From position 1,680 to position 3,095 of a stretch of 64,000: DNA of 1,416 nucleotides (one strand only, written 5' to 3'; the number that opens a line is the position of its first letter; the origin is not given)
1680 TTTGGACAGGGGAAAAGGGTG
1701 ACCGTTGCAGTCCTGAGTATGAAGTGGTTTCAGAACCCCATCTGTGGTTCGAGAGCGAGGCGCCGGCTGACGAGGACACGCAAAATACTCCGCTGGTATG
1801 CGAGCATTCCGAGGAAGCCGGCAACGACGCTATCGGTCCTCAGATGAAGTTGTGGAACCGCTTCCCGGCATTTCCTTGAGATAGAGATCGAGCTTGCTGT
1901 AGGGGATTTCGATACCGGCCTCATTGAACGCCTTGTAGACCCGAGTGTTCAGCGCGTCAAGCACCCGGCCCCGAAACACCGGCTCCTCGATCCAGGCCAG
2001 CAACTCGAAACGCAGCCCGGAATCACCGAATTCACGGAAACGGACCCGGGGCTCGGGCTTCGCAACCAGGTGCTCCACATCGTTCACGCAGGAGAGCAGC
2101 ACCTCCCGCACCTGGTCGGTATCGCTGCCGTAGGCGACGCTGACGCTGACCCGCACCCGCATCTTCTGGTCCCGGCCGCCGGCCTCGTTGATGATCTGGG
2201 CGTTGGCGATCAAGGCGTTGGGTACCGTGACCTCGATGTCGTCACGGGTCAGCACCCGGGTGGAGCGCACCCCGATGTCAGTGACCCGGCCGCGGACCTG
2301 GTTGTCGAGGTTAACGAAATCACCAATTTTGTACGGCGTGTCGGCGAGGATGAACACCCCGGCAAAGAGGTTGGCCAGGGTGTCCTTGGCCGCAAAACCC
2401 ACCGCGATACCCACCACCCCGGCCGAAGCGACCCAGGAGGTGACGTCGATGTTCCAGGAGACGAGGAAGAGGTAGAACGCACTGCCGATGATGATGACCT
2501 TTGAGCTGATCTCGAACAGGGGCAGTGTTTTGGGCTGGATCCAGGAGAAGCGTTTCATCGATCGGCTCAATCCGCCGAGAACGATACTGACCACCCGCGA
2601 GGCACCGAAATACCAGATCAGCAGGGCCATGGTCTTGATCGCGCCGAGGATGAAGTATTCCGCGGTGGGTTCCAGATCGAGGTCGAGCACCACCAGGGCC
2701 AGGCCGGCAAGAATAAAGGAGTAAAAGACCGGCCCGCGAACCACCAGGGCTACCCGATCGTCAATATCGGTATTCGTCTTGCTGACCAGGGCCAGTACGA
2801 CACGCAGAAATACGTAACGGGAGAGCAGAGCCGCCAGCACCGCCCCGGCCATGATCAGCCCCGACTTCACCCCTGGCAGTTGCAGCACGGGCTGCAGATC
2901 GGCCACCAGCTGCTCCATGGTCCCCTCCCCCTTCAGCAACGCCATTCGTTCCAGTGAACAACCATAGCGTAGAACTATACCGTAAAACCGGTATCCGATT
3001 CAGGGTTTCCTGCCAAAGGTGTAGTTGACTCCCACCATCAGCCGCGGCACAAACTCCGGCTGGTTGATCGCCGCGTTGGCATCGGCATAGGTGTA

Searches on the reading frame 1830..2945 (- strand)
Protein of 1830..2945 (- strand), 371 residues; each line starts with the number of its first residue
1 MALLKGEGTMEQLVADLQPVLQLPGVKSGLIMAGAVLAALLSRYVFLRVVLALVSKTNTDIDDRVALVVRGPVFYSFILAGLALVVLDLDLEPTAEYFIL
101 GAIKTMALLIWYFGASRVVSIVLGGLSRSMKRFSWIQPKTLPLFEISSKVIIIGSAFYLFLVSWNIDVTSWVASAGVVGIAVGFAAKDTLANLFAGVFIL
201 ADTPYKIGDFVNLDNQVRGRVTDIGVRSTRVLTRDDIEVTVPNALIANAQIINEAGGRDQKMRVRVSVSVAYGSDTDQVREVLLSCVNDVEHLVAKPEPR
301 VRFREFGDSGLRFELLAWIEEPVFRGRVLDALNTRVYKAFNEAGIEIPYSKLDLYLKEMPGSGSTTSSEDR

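Call 61: find_encoding_contigs(protein=window:1830-2945:-, flank=10000, max_places=3)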
Protein window:1830-2945:- (371 aa): 1 contig read that carries it; 1 place shown.
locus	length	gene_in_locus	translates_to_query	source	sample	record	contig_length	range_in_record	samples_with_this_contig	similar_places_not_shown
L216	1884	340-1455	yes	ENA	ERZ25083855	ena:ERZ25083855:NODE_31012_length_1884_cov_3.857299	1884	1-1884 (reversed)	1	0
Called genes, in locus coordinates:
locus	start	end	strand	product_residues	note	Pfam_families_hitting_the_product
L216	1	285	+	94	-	?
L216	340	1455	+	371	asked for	PF21088:MS_channel_1st (weak), PF00924:MS_channel_2nd, PF21082:MS_channel_3rd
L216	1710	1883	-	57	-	?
